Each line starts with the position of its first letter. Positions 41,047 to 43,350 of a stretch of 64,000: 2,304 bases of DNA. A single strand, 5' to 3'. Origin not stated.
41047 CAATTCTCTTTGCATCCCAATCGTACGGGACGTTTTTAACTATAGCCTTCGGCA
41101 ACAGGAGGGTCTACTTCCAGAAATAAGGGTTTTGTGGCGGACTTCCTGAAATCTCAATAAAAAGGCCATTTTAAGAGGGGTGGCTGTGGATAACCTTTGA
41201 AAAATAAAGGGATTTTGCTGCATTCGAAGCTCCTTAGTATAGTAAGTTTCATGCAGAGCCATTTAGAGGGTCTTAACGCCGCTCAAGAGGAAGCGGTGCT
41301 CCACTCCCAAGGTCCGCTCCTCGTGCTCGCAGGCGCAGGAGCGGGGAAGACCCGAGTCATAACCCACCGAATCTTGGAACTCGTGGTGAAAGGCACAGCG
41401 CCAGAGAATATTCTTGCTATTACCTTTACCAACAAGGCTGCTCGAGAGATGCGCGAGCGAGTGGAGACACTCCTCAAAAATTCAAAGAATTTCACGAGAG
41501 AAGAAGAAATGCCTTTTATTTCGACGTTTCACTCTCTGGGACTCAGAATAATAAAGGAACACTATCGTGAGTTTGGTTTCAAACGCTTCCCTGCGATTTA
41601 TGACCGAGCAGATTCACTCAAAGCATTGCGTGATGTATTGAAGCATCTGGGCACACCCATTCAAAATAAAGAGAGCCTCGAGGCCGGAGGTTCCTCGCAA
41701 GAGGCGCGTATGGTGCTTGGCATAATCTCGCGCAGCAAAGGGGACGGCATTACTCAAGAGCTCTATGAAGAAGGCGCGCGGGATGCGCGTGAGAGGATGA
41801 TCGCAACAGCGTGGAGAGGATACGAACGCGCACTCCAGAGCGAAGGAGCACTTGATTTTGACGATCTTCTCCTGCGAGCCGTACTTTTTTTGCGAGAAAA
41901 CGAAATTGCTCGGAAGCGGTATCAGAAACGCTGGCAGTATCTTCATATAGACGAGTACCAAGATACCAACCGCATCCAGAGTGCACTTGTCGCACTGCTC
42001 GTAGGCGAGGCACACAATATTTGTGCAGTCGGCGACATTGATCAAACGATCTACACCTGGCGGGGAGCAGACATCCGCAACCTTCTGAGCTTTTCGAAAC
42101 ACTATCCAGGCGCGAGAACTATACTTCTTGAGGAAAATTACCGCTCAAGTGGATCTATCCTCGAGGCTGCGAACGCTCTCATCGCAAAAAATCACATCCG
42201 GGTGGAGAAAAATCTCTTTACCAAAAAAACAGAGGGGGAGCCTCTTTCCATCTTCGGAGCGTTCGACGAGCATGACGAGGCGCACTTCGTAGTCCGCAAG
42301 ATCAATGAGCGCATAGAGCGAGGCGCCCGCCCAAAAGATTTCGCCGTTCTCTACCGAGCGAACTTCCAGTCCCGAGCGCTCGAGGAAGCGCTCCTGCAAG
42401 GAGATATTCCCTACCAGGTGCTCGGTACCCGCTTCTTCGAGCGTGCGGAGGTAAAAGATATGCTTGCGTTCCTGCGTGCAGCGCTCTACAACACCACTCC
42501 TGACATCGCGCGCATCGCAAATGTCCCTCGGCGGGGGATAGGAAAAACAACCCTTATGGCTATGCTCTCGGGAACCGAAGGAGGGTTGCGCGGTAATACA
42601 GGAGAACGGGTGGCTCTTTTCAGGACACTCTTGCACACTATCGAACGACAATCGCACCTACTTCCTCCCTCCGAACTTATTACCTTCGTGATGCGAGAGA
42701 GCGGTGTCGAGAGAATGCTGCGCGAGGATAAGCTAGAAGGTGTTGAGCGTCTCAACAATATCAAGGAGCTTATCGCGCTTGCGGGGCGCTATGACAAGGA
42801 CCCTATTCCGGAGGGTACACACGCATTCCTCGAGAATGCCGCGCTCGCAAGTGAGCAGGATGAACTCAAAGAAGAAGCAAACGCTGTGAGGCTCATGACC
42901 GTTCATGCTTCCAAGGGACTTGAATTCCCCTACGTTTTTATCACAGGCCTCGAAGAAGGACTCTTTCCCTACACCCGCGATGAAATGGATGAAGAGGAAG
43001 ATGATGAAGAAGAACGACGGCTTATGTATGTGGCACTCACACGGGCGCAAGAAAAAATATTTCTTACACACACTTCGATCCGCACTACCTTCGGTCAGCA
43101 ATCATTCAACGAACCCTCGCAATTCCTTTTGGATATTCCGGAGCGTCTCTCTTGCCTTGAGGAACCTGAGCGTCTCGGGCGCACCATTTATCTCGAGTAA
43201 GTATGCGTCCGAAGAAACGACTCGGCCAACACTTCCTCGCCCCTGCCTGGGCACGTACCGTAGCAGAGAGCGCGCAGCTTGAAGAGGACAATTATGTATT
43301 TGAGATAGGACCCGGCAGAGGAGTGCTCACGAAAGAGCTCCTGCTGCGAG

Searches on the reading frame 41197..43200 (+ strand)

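Call 56: search_protein_families(library=pfam, proteins=[window:41197-43200:+], max_evalue=0.00001)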
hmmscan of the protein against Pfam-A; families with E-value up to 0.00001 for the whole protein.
window:41197-43200:+ (667 aa): 6 families
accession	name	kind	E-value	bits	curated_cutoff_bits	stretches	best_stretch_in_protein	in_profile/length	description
PF00580.27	UvrD-helicase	-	2.4e-80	270.6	23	1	26-304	1-271/271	UvrD/REP helicase N-terminal domain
PF13361.12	UvrD_C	-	7e-63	213.6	25.6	2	309-456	1-150/350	UvrD-like helicase C-terminal domain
PF13245.12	AAA_19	-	4.5e-23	82.3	25.1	1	30-287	1-132/134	AAA domain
PF13538.12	UvrD_C_2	-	1.6e-11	44.3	27.4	1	564-623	2-51/52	UvrD-like helicase C-terminal domain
PF01443.25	Viral_helicase1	-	5e-08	33.5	21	0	538-622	158-225/228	Viral superfamily 1 RNA helicase core domain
PF13604.12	AAA_30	-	8.6e-06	26.1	27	0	26-99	2-76/191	AAA domain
